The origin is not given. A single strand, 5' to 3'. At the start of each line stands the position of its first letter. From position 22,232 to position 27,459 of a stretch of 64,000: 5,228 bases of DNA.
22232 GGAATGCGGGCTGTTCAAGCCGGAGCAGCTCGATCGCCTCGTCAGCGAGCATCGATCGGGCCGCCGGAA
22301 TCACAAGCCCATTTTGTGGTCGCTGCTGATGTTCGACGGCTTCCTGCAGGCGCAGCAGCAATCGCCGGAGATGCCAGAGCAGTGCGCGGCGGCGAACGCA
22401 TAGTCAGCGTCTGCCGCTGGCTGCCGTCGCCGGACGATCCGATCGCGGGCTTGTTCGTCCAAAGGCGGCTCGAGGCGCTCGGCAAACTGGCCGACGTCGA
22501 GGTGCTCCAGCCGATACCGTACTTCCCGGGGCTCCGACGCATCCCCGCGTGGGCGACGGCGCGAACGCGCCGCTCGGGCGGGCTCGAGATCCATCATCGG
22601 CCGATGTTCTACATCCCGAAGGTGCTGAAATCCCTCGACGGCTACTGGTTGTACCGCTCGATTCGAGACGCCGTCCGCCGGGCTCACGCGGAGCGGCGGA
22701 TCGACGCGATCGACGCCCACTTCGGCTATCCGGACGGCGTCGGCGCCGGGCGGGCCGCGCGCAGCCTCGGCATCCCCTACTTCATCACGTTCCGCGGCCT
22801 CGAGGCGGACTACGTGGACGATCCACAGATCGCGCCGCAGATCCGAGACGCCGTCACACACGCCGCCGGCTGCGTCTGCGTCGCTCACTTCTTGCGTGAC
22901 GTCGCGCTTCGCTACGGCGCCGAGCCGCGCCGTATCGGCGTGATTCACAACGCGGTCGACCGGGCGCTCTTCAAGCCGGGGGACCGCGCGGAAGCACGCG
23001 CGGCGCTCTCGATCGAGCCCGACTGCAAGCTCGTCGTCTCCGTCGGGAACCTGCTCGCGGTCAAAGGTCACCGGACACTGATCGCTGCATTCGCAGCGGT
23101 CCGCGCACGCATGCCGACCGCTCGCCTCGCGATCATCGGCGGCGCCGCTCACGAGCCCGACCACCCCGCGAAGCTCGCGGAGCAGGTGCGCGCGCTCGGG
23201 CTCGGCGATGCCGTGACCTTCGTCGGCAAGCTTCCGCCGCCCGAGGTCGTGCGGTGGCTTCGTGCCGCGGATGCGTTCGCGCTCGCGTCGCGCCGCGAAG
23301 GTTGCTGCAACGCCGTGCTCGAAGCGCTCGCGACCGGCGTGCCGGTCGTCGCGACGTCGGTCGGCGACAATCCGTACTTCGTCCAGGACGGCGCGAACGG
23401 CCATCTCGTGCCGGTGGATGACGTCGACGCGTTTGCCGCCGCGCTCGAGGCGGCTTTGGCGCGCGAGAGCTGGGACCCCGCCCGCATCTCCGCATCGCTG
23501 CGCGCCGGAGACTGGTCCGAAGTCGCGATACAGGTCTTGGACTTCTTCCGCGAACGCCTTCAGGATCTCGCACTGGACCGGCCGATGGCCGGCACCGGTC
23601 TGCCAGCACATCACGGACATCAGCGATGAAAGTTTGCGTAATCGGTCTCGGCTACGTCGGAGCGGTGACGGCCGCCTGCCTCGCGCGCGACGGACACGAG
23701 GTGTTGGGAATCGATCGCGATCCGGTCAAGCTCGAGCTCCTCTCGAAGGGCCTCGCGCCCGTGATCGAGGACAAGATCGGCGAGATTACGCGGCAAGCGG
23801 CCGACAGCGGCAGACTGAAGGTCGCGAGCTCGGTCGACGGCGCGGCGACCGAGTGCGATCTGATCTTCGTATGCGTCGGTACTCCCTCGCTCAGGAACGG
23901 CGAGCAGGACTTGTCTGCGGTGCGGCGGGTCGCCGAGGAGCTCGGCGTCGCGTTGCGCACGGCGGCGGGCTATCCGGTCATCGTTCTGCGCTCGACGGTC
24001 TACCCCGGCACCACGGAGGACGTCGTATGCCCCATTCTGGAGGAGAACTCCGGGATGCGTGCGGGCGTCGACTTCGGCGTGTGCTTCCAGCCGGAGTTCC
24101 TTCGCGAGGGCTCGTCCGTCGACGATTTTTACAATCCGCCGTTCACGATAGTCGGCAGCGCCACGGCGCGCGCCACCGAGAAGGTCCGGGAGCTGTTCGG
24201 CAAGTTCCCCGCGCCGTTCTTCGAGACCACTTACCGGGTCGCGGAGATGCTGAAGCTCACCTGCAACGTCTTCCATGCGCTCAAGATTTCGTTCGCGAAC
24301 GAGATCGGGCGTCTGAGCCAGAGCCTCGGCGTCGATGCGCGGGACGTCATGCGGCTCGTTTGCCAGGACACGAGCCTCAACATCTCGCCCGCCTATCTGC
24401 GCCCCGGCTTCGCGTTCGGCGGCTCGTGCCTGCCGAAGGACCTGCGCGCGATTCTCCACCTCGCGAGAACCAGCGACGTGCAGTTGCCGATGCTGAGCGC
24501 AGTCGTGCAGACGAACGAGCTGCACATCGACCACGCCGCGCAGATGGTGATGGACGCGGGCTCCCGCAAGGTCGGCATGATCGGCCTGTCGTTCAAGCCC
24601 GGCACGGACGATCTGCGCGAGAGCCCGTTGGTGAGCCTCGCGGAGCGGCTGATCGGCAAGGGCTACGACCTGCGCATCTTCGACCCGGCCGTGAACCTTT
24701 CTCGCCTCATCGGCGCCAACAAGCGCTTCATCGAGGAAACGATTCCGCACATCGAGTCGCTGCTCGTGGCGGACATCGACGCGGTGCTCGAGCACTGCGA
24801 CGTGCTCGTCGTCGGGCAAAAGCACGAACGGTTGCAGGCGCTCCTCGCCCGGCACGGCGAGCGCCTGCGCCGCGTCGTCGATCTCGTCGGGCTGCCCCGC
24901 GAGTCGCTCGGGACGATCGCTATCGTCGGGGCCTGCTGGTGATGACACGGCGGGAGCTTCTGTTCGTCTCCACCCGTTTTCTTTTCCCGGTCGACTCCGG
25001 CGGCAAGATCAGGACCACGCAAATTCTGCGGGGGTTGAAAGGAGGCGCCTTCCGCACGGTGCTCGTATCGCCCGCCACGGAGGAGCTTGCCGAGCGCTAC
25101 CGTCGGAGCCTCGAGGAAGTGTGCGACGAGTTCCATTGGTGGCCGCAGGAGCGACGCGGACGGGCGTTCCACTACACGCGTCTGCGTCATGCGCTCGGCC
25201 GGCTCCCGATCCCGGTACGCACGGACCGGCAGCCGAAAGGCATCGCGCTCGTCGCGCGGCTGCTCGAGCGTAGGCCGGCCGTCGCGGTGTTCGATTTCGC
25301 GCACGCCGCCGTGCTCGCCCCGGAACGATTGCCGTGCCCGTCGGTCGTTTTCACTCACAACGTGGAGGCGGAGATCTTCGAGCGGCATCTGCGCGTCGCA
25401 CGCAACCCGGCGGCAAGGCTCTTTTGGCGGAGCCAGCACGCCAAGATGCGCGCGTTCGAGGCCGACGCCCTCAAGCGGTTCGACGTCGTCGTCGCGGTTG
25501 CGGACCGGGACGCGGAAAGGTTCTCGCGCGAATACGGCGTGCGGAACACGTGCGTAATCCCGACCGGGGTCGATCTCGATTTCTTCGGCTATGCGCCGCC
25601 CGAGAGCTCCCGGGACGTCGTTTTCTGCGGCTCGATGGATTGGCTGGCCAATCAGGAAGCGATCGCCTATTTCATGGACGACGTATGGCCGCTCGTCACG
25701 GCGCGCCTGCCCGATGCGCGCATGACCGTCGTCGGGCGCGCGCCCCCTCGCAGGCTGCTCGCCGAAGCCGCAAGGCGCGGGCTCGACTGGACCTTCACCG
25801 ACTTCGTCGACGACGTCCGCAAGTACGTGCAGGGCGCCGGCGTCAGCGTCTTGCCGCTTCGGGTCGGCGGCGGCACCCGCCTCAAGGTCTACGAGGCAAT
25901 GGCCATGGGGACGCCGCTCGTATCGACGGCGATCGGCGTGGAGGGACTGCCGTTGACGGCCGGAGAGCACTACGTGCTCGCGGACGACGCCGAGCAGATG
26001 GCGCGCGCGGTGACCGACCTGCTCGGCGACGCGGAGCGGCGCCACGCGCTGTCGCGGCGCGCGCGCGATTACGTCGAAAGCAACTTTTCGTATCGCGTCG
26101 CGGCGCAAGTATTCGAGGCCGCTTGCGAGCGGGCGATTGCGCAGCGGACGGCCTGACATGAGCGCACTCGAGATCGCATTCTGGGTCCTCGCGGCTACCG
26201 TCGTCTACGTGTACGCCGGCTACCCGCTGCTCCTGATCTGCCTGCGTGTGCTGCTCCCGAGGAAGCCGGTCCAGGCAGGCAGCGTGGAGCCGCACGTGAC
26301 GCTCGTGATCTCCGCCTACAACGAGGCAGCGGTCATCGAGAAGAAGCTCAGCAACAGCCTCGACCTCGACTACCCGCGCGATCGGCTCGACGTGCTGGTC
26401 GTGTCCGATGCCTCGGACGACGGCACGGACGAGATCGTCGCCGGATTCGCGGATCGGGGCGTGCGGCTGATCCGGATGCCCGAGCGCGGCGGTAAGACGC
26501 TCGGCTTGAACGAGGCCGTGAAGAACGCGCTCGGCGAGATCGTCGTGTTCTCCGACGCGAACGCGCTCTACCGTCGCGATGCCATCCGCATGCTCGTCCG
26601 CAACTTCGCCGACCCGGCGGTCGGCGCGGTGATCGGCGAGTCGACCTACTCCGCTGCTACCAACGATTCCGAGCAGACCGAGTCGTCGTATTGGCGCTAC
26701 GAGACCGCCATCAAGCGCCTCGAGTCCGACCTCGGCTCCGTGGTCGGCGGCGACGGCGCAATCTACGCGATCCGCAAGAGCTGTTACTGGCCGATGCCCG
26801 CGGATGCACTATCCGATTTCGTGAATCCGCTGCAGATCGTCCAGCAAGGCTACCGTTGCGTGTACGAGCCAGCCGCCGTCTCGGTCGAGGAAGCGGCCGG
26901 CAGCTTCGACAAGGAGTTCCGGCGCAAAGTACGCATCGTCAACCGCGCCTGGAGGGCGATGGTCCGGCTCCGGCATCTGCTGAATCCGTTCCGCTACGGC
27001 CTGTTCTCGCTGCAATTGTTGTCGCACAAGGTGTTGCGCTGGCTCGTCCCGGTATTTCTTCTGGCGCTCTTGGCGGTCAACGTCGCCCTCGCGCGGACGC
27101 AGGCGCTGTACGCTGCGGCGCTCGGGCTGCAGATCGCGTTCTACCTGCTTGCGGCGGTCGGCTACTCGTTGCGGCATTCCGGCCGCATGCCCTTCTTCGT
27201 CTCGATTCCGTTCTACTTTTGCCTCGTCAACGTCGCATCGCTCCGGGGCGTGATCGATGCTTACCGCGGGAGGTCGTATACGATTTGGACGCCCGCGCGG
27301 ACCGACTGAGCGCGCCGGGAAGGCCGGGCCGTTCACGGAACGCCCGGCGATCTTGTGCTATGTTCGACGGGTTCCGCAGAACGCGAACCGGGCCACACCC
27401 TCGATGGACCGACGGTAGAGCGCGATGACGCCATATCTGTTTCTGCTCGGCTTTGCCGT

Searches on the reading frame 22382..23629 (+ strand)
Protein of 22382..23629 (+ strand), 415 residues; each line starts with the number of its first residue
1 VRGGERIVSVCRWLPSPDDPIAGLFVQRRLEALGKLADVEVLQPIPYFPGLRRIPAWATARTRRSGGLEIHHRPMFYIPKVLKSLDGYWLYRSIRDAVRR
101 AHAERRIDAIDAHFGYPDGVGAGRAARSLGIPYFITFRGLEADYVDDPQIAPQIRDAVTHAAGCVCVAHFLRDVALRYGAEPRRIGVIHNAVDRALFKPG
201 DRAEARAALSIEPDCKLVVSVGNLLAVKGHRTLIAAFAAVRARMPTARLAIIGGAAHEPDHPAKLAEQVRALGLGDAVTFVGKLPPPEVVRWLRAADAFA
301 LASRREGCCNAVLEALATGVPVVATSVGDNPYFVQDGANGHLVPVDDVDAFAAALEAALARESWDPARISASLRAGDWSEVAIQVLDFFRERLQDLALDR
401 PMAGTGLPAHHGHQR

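Call 42: search_protein_families(library=ncbifam, proteins=[window:22382-23629:+], max_evalue=1e-12)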
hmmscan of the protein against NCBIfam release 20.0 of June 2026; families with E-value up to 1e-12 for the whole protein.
window:22382-23629:+ (415 aa): 14 families
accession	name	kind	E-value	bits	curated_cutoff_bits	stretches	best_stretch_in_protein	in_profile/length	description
TIGR03449.1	mycothiol_MshA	equivalog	1.1e-33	116.8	462.5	1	171-367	176-375/406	D-inositol-3-phosphate glycosyltransferase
TIGR03088.1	stp2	hypoth_equivalog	1.2e-32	113.4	409.05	1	180-362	157-339/374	TIGR03088 family PEP-CTERM/XrtA system glycosyltransferase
TIGR03999.1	thiol_BshA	equivalog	2.3e-31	109.1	273.7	1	103-355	81-332/375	N-acetyl-alpha-D-glucosaminyl L-malate synthase BshA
NF041876.1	EPS_EpsE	equivalog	1.1e-30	107.2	400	1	160-371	161-370/389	exopolysaccharide biosynthesis GT4 family glycosyltransferase EpsE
TIGR04047.1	MSMEG_0565_glyc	hypoth_equivalog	7.3e-27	94.4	259.85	1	143-390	121-372/373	MSMEG_0565 family glycosyltransferase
TIGR04063.1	stp3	hypoth_equivalog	3.7e-25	88.7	442.05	1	94-370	80-370/397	TIGR04063 family PEP-CTERM/XrtA system glycosyltransferase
NF047684.1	TeichurnBiosyTuaC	equivalog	1.3e-23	83.5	550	1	11-366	7-359/391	teichuronic acid biosynthesis protein TuaC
NF038229.1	Glyco4_Geo_Pelo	equivalog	1.9e-20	73.1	400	1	98-343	47-285/338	GPMC system family 4 glycosyltransferase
TIGR04157.1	glyco_rSAM_CFB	subfamily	2.5e-18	66.3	400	1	160-349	169-354/406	TIGR04157 family glycosyltransferase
TIGR02149.1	glgA_Coryne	subfamily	1e-17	64.3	302.4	1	155-360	139-350/391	glycogen synthase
NF011726.0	PRK15179.1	equivalog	3.8e-15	55.2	733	1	179-361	478-655/694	Vi polysaccharide biosynthesis protein TviE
NF038011.1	PelF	equivalog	2e-14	53.5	100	1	174-372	271-469/489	GT4 family glycosyltransferase PelF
NF038255.1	exopoly_VpsD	equivalog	2.4e-13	49.7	300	1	150-328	148-315/381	VpsD family glycosyltransferase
NF050063.1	ProtGlycPglJ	equivalog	2.7e-13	49.8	500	1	177-380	162-352/363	N-acetylgalactosamine-N,N'-diacetylbacillosaminyl-diphospho-undecaprenol 4-alpha-N-acetylgalactosaminyltransferase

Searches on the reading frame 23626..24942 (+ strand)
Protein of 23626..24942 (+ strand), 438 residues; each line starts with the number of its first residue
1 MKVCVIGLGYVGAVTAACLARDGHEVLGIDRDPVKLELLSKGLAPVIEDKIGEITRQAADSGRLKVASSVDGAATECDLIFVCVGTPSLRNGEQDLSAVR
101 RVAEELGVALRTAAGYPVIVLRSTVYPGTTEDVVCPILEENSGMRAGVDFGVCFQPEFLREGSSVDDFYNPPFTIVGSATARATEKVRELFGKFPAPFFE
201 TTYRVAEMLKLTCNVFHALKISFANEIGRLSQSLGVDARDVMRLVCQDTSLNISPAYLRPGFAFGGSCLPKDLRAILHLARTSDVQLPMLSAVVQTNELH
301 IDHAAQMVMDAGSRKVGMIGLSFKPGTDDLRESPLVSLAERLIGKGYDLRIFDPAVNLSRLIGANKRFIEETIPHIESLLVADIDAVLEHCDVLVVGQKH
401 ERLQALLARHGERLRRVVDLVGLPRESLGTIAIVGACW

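Call 42: search_protein_families(library=ncbifam, proteins=[window:23626-24942:+], max_evalue=1e-12)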
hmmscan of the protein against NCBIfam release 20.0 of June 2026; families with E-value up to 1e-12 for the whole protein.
window:23626-24942:+ (438 aa): 7 families
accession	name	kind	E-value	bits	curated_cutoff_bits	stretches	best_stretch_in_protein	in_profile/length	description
TIGR03026.1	NDP-sugDHase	subfamily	1.2e-118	396.4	189.8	1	1-418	1-409/413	nucleotide sugar dehydrogenase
NF041297.1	UDPGDh_AglM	equivalog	7.4e-83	278.8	670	1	1-356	1-359/429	UDP-glucose 6-dehydrogenase AglM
NF047673.2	TeichurnBiosyTuaD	equivalog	9.5e-72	242.5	700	1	2-373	3-372/439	UDP-glucose 6-dehydrogenase TuaD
NF040825.1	UDPMaNacDH_Arch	equivalog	1.5e-46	159.1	750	1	1-357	1-352/418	UDP-N-acetyl-D-mannosamine dehydrogenase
NF008286.0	PRK11064.1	equivalog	3.9e-36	124.5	459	1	2-420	5-415/420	UDP-N-acetyl-D-mannosamine dehydrogenase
NF011631.0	PRK15057.1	equivalog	8.7e-36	123.8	757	1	1-357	1-340/388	UDP-glucose 6-dehydrogenase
NF011729.0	PRK15182.1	equivalog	8.2e-24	84.1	592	1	2-358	8-359/425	Vi polysaccharide biosynthesis UDP-N-acetylglucosamine C-6 dehydrogenase TviB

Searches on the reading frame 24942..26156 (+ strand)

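Call 9: search_protein_families(library=ncbifam, proteins=[window:24942-26156:+], max_evalue=1e-8)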
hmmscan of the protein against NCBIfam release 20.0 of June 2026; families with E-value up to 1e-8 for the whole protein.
window:24942-26156:+ (404 aa): 5 families
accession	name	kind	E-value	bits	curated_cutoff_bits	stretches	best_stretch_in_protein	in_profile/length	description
TIGR03087.1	stp1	hypoth_equivalog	5e-55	187.3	316.65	1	6-391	1-390/397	TIGR03087 family PEP-CTERM/XrtA system glycosyltransferase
TIGR03088.1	stp2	hypoth_equivalog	1.3e-11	44.2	409.05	1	254-393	225-368/374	TIGR03088 family PEP-CTERM/XrtA system glycosyltransferase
NF053787.1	GlcN_PG_synth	equivalog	2.6e-10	39.7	480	0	315-387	277-348/361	N-acetylglucosaminyl phosphatidylglycerol synthase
NF041876.1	EPS_EpsE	equivalog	2e-09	37.2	400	1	292-390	289-388/389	exopolysaccharide biosynthesis GT4 family glycosyltransferase EpsE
TIGR04063.1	stp3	hypoth_equivalog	5.4e-09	35.4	442.05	0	169-397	147-394/397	TIGR04063 family PEP-CTERM/XrtA system glycosyltransferase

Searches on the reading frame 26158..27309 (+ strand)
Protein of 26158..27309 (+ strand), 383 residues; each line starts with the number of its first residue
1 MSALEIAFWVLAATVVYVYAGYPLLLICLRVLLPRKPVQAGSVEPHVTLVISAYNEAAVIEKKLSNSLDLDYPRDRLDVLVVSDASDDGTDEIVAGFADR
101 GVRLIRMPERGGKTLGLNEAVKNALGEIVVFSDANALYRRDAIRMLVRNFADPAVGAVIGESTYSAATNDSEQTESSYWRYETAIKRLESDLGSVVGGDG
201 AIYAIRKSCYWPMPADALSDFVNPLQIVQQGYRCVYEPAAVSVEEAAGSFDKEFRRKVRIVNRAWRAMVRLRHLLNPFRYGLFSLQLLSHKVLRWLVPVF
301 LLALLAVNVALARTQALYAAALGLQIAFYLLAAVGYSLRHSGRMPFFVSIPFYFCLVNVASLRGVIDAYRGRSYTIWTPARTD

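Call 9: search_protein_families(library=ncbifam, proteins=[window:26158-27309:+], max_evalue=1e-8)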
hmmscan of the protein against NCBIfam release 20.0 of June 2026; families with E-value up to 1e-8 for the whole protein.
window:26158-27309:+ (383 aa): 4 families
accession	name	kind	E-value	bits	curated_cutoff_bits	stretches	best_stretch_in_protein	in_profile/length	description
TIGR03937.1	PgaC_IcaA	equivalog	7.4e-20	71.3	422.3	1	30-305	30-312/407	poly-beta-1,6-N-acetyl-D-glucosamine synthase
TIGR03965.1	mycofact_glyco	equivalog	2.5e-18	66.2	280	1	38-176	68-209/467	mycofactocin biosynthesis glycosyltransferase MftF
TIGR03111.1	glyc2_xrt_Gpos1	hypoth_equivalog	3.4e-12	45.9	363.95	1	8-179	9-184/439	TIGR03111 family XrtG-associated glycosyltransferase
TIGR04242.1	nodulat_NodC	equivalog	1.9e-11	43.5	550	1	39-268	42-288/395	chitooligosaccharide synthase NodC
